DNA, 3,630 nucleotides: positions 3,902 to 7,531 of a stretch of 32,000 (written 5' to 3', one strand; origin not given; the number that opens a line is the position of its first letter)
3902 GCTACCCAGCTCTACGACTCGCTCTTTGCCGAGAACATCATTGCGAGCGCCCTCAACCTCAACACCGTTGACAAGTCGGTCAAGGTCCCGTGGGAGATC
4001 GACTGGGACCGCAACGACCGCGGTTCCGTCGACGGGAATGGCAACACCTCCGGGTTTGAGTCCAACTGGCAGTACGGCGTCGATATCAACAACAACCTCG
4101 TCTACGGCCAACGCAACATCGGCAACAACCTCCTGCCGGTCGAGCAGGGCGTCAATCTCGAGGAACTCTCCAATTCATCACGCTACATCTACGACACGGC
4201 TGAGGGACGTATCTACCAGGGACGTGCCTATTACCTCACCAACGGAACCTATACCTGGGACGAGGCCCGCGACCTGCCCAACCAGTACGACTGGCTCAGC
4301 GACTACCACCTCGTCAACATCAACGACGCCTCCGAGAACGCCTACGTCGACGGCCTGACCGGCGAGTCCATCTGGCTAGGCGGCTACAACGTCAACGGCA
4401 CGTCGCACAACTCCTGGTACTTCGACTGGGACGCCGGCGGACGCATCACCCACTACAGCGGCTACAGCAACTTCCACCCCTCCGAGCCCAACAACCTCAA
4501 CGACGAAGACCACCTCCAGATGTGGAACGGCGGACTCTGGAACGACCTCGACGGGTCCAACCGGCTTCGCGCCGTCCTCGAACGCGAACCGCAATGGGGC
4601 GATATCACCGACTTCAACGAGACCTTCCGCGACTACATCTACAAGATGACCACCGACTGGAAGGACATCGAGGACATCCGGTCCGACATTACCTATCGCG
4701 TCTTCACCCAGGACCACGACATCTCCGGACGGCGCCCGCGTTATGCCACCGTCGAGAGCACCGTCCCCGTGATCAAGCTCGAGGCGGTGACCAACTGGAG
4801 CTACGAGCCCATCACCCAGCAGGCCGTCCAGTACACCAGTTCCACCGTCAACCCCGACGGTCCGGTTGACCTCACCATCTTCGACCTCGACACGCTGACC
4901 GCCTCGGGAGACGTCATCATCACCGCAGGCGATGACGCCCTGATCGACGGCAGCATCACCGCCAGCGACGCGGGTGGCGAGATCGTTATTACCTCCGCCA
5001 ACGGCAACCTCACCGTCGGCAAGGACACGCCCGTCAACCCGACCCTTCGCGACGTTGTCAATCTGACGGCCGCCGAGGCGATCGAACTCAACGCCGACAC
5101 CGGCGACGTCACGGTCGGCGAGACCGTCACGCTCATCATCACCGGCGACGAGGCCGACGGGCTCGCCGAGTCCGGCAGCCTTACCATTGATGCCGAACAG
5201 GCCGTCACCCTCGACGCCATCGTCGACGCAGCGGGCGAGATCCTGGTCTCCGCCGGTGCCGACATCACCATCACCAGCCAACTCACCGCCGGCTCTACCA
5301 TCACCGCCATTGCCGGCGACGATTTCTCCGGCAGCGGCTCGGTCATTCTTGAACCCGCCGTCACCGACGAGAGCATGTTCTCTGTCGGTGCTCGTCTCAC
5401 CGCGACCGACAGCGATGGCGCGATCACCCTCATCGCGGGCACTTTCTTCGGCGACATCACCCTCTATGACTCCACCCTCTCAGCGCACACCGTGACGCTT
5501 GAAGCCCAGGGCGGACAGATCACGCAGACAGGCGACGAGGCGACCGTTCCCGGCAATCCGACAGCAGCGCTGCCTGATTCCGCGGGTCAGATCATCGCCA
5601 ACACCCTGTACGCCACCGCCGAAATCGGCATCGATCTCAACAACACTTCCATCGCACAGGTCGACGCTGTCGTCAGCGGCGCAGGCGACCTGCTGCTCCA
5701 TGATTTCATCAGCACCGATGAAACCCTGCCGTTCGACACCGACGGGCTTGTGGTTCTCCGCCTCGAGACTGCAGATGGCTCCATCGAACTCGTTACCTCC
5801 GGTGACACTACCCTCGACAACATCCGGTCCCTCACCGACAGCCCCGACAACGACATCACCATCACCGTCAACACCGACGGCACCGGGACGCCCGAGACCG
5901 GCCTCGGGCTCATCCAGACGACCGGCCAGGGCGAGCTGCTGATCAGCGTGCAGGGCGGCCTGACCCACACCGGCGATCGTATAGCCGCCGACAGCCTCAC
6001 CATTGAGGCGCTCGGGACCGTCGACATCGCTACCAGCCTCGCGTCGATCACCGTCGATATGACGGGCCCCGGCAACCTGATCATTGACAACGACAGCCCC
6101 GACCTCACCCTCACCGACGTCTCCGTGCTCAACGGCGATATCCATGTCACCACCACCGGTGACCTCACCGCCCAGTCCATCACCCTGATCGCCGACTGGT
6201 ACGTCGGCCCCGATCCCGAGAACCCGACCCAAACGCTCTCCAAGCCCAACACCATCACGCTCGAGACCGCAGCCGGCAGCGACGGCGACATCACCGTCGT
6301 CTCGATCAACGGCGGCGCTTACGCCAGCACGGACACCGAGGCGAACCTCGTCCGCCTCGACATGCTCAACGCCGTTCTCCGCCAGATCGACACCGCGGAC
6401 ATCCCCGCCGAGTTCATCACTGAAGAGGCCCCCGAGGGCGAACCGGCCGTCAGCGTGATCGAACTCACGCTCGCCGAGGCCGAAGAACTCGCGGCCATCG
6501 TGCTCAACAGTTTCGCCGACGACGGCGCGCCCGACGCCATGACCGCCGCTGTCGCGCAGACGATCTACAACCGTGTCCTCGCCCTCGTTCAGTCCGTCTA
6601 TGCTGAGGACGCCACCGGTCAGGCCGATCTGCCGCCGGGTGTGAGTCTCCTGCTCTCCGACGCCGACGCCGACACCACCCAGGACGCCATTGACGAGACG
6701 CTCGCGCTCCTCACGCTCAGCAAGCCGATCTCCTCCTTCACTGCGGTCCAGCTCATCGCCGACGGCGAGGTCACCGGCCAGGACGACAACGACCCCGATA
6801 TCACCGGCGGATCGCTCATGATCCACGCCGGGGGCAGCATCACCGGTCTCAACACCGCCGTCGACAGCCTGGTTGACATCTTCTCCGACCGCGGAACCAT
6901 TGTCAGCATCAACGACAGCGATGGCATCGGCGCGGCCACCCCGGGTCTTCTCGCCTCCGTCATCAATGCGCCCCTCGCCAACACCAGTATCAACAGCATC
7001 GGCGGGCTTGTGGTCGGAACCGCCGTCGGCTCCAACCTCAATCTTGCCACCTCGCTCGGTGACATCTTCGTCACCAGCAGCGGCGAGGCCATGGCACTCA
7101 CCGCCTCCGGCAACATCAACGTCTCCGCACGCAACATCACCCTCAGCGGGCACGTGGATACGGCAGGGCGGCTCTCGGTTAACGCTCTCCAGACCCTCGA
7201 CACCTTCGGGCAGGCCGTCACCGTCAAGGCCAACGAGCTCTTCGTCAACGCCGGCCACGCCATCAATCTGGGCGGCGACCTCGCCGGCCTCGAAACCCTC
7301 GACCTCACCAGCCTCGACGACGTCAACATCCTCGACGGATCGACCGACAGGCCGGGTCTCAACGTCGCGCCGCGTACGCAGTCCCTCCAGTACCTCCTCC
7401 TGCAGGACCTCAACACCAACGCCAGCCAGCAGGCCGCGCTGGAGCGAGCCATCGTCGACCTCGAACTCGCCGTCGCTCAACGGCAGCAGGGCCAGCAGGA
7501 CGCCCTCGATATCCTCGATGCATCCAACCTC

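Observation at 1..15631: Giant (>15.6 kb, 5'-truncated) cysteine-free, hyper-acidic mosaic surface protein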

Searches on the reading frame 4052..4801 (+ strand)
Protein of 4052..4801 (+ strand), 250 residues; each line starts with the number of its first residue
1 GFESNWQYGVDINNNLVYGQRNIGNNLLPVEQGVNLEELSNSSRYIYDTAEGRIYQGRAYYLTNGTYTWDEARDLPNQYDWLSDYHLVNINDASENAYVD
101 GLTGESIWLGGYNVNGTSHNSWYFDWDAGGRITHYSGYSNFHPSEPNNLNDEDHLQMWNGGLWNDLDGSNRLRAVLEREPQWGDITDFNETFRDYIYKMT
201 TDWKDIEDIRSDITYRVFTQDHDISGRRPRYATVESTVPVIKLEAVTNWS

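Call 26: search_solved_structures(query=window:4052-4801:+, max_evalue=10, show_alignments=3)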
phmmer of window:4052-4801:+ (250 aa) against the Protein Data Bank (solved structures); distinct sequences matched with E-value up to 10: 35.
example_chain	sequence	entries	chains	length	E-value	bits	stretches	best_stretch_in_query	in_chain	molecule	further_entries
6y0m_A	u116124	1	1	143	0.00011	25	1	55-172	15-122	Low affinity immunoglobulin epsilon Fc receptor membrane-bound form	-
2h2r_A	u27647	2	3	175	0.00017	24.5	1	38-172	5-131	Low affinity immunoglobulin epsilon Fc receptor (Lymphocyte IgE receptor) (Fc-epsilon-RII)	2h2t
6y0l_A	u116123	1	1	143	0.00031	23.6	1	55-172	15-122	Low affinity immunoglobulin epsilon Fc receptor membrane-bound form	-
1hup_A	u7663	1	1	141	0.0006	22.6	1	57-176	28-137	MANNOSE-BINDING PROTEIN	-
9qy1_A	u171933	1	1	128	0.00063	22.6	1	55-173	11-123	Mannose receptor C type 2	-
1t8c_A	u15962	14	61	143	0.00073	22.3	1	55-172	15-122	Low affinity immunoglobulin epsilon Fc receptor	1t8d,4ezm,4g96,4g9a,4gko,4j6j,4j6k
5lgk_E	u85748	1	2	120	0.00086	22.1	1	55-172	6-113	Low affinity immunoglobulin epsilon Fc receptor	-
4gj0_A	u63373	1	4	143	0.0016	21.2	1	55-172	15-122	Low affinity immunoglobulin epsilon Fc receptor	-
4wrc_A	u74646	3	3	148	0.004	19.9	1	137-166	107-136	Pulmonary surfactant-associated protein A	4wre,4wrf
4gi0_A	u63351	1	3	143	0.0047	19.7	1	55-172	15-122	Low affinity immunoglobulin epsilon Fc receptor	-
4gjx_A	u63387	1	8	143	0.0047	19.7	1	55-172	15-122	Low affinity immunoglobulin epsilon Fc receptor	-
4gk1_A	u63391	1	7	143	0.0071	19.1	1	55-167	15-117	Low affinity immunoglobulin epsilon Fc receptor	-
1kmb_1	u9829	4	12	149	0.014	18.2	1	122-177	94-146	MANNOSE-BINDING PROTEIN-A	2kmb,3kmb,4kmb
4wqq_A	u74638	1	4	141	0.018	17.8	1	60-169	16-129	Lectin CEL-I, N-acetyl-D-galactosamine-specific C-type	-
1kwz_A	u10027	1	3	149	0.022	17.5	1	122-170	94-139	MANNOSE-BINDING PROTEIN A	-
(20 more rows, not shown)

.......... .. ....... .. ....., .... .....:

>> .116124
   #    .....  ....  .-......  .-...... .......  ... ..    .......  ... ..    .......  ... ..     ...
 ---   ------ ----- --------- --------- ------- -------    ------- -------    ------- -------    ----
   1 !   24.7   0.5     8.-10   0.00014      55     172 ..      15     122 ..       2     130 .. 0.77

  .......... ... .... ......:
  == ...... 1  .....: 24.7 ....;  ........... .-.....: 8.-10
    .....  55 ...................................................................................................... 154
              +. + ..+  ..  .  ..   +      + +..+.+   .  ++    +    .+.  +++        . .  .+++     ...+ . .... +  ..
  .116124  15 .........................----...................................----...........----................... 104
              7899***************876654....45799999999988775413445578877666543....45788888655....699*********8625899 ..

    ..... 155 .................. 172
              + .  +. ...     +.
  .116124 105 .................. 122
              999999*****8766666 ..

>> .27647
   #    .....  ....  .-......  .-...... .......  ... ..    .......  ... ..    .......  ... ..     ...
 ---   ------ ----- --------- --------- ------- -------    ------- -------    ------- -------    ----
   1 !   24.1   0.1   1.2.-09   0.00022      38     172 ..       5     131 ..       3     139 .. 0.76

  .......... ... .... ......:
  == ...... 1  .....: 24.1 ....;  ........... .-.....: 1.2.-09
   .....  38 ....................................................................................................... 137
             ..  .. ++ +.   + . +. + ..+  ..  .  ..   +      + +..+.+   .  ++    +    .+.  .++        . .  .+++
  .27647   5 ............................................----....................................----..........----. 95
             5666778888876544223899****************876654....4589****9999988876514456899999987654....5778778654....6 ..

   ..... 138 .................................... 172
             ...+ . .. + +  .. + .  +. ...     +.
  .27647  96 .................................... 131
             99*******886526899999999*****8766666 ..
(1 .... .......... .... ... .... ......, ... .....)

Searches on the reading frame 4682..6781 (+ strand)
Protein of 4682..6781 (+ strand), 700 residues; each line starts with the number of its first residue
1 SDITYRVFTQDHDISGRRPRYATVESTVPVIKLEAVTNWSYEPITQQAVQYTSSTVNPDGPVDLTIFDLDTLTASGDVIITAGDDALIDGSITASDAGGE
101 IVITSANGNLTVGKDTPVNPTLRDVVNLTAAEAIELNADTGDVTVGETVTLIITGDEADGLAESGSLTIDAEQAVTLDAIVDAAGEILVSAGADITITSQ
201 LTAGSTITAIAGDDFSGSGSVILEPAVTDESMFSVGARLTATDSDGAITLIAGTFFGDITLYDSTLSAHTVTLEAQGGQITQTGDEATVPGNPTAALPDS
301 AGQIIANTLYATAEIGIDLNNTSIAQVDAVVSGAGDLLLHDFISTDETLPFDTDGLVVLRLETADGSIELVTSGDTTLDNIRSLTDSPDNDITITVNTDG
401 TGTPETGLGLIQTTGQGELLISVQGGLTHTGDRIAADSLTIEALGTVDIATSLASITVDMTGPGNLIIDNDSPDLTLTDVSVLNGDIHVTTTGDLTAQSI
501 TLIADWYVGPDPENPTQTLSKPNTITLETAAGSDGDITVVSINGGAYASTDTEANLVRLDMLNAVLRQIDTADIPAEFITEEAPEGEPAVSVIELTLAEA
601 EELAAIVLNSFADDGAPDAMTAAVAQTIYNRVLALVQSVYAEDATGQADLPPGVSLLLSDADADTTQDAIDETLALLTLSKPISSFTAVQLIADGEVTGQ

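Call 9: search_protein_families(library=pfam, proteins=[window:4682-6781:+], max_evalue=5)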
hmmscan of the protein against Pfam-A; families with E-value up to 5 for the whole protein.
window:4682-6781:+ (700 aa): 0 families

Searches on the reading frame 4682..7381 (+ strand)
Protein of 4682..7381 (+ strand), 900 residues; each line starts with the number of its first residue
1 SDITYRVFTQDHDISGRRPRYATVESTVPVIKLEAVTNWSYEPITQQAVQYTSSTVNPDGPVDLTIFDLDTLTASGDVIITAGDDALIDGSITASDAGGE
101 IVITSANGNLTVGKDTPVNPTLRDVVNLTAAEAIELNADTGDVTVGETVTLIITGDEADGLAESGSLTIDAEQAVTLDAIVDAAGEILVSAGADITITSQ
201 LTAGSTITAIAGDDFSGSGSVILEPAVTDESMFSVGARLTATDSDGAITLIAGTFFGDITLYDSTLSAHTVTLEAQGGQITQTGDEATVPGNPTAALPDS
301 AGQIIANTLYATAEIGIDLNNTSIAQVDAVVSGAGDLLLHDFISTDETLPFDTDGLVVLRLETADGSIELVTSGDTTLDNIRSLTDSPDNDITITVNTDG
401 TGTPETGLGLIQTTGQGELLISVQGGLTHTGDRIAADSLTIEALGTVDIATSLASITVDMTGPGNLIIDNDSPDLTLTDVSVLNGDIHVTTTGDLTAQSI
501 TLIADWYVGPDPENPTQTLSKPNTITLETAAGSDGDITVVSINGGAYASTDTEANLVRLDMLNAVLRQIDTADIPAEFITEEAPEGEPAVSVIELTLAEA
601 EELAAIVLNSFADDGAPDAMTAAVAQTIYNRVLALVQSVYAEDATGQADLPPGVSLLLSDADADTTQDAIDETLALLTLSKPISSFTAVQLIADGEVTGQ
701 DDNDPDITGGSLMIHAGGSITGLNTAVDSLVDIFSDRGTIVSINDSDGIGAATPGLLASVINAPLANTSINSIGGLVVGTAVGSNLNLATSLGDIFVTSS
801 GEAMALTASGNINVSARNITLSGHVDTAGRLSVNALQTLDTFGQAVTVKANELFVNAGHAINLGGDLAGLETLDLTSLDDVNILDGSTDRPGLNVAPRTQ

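Call 28: search_solved_structures(query=window:4682-7381:+, max_evalue=1)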
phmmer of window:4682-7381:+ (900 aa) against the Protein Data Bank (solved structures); distinct sequences matched with E-value up to 1: 0.
